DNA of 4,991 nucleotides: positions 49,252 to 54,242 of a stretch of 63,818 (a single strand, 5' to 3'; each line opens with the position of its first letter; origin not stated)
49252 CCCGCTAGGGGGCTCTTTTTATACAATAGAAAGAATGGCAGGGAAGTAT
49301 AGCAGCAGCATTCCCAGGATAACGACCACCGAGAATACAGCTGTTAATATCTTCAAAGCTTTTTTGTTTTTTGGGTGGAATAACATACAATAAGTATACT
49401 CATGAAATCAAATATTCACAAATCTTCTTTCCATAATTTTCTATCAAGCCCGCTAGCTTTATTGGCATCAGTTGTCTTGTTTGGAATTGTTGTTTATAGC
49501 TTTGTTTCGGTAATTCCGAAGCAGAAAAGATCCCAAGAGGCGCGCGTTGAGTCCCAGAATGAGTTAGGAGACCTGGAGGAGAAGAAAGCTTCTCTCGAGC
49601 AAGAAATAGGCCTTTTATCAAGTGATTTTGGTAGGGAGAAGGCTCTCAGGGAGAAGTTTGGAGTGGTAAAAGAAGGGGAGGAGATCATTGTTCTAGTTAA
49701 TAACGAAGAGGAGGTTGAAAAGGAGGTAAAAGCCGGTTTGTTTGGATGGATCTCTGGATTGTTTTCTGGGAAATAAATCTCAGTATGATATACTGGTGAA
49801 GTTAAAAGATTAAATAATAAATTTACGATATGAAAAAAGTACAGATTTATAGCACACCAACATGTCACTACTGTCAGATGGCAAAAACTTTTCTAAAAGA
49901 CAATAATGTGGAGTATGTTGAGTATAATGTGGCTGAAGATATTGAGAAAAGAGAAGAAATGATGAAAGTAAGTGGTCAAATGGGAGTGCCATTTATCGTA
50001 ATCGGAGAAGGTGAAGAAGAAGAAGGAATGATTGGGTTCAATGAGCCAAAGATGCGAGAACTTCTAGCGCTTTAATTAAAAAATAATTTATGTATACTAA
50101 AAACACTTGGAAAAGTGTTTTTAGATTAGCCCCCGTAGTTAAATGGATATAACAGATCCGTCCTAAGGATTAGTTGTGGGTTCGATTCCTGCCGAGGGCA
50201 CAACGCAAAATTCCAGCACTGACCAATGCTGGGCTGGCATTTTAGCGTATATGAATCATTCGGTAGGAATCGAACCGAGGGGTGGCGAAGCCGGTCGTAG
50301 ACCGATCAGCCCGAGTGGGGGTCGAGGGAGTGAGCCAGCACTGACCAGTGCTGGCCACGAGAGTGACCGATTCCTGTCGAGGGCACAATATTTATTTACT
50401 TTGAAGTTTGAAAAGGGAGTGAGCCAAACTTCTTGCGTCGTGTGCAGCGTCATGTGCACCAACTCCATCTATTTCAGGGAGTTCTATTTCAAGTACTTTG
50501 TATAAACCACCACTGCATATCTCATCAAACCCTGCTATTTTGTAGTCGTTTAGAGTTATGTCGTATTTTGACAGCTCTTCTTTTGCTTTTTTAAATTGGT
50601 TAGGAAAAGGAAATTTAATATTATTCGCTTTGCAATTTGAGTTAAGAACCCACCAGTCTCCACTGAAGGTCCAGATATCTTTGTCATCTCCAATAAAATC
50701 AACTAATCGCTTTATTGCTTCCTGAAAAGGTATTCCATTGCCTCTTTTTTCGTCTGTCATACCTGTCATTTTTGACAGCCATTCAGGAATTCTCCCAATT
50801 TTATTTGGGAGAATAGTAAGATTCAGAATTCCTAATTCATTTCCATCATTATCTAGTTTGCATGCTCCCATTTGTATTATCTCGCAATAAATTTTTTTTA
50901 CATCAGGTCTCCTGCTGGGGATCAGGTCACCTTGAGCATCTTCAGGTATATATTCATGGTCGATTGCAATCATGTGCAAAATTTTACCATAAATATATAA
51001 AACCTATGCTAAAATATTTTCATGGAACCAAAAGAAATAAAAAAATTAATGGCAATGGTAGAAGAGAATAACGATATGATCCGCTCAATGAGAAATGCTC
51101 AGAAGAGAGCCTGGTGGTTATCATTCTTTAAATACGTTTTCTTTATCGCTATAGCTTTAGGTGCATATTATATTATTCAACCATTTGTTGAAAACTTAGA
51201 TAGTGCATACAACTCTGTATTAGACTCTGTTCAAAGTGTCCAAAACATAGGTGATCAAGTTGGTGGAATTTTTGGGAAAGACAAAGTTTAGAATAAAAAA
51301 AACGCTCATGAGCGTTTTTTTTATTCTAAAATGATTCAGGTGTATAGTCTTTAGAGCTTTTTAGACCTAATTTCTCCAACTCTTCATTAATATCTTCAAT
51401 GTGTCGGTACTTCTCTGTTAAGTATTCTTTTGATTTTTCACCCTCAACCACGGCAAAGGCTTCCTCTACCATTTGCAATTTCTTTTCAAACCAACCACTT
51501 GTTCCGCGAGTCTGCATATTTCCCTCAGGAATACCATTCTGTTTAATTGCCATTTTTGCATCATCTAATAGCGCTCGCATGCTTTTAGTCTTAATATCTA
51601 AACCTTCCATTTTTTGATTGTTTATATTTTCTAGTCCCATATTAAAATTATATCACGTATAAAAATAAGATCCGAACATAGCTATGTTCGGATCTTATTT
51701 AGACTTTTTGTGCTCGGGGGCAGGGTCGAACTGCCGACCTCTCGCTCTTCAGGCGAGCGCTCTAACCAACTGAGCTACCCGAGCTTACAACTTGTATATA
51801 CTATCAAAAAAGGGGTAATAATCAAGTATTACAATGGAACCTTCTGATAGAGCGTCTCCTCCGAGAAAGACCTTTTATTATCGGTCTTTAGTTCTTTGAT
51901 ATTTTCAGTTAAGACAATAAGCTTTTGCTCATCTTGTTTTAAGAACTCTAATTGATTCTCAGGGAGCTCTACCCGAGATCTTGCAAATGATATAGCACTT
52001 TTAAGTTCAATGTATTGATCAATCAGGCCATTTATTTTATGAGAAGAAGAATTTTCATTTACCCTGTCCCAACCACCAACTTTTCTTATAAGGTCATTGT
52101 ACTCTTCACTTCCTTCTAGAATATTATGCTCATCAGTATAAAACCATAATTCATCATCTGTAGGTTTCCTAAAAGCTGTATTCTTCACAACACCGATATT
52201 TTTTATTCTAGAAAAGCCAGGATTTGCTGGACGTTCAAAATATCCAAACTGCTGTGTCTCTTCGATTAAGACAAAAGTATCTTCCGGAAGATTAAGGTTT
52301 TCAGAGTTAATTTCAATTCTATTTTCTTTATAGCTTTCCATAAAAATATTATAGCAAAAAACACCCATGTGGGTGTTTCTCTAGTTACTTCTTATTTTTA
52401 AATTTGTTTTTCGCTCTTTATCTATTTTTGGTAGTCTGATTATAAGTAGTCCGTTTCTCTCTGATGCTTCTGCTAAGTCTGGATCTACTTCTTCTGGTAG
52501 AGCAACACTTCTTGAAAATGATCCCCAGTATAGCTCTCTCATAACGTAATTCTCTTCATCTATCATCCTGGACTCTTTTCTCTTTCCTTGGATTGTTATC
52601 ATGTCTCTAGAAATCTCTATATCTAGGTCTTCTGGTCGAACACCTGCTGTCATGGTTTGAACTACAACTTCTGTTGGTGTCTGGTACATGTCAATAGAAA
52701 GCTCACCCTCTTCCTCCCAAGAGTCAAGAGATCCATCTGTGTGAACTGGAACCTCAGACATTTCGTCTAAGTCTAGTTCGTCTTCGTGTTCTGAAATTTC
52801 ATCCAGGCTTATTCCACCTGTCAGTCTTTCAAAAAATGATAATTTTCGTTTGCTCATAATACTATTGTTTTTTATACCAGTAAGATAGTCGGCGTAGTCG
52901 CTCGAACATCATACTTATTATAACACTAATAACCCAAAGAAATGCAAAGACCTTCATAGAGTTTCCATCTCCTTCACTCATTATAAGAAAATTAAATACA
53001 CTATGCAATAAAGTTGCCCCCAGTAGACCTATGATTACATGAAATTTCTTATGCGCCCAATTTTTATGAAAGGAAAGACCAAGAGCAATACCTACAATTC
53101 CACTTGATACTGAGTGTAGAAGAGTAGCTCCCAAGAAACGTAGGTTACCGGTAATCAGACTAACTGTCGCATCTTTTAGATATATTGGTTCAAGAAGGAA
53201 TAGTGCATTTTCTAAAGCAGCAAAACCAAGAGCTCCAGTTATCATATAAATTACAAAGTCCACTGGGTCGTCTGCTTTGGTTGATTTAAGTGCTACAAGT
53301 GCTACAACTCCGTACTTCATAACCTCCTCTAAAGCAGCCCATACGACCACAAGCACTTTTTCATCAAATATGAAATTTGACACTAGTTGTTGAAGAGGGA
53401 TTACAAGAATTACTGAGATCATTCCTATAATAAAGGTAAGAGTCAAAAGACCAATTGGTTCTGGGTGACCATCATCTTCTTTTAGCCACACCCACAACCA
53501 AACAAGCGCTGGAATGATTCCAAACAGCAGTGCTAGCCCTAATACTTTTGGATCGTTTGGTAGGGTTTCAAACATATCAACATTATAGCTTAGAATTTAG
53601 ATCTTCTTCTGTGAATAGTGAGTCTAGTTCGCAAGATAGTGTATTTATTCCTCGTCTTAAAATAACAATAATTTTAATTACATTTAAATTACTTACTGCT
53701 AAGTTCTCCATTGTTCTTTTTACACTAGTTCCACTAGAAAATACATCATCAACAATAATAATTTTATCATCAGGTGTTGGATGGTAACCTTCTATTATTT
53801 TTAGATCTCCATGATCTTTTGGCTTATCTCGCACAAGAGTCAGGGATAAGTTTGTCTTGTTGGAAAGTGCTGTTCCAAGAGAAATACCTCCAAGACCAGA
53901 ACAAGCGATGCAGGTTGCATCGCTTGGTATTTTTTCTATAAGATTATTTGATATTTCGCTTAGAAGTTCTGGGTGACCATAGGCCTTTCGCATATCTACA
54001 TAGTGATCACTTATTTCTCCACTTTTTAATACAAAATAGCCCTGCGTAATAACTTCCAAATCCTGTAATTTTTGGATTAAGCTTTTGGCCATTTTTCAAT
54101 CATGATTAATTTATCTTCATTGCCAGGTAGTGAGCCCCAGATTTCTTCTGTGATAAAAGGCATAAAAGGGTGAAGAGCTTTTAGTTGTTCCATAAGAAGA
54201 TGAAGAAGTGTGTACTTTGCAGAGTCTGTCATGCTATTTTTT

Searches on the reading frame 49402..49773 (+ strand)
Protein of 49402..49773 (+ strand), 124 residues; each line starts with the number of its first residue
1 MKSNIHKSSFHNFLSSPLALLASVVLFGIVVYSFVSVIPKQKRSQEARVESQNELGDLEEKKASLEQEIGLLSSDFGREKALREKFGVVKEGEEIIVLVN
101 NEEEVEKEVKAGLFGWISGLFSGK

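Call 46: search_protein_families(library=pfam, proteins=[window:49402-49773:+], max_evalue=0.001)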
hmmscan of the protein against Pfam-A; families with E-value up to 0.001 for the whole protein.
window:49402-49773:+ (124 aa): 1 family
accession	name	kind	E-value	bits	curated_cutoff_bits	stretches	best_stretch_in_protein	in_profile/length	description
PF04977.20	DivIC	-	1.2e-07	31.8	28.9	1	25-100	3-79/80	Septum formation initiator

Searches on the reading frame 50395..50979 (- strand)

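Call 46: search_protein_families(library=pfam, proteins=[window:50395-50979:-], max_evalue=0.001)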
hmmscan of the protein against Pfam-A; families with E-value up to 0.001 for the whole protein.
window:50395-50979:- (195 aa): 1 family
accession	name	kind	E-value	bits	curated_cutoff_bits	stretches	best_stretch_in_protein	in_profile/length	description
PF00929.31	RNase_T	-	1e-05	26.6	24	1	29-186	13-161/164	Exonuclease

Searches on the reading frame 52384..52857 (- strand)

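Call 46: search_protein_families(library=pfam, proteins=[window:52384-52857:-], max_evalue=0.001)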
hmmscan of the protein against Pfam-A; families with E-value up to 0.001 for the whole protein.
window:52384-52857:- (158 aa): 2 families
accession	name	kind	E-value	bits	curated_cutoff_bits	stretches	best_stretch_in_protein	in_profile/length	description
PF00011.27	HSP20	-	1.7e-16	60.6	20.8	1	57-151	2-94/102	Hsp20/alpha crystallin family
PF04969.22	CS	-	0.0002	22.7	21.3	1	55-127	3-61/78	CS domain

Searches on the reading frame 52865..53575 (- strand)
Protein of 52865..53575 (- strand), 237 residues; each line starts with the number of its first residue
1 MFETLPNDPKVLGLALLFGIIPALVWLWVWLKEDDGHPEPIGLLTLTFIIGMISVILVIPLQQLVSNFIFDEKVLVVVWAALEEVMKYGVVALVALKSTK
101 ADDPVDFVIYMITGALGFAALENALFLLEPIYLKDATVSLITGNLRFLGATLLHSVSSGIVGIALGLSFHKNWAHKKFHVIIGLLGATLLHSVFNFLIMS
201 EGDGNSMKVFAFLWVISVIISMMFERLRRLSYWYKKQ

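Call 46: search_protein_families(library=pfam, proteins=[window:52865-53575:-], max_evalue=0.001)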
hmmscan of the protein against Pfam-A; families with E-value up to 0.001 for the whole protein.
window:52865-53575:- (237 aa): 1 family
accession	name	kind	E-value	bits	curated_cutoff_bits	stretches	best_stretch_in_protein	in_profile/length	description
PF13367.11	PrsW-protease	-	1e-25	90.9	23.5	1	39-216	1-190/196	PrsW family intramembrane metalloprotease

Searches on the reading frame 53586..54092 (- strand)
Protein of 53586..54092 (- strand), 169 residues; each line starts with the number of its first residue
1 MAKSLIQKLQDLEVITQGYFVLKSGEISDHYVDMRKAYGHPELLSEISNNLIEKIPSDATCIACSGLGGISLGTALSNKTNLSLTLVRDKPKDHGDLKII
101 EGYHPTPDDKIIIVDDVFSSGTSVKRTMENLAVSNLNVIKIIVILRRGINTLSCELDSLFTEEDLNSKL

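Call 46: search_protein_families(library=pfam, proteins=[window:53586-54092:-], max_evalue=0.001)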
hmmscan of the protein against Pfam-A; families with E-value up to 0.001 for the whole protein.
window:53586-54092:- (169 aa): 1 family
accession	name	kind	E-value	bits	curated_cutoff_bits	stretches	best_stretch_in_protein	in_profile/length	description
PF00156.33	Pribosyltran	-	3.7e-08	33.3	26.3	1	46-150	17-129/158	Phosphoribosyl transferase domain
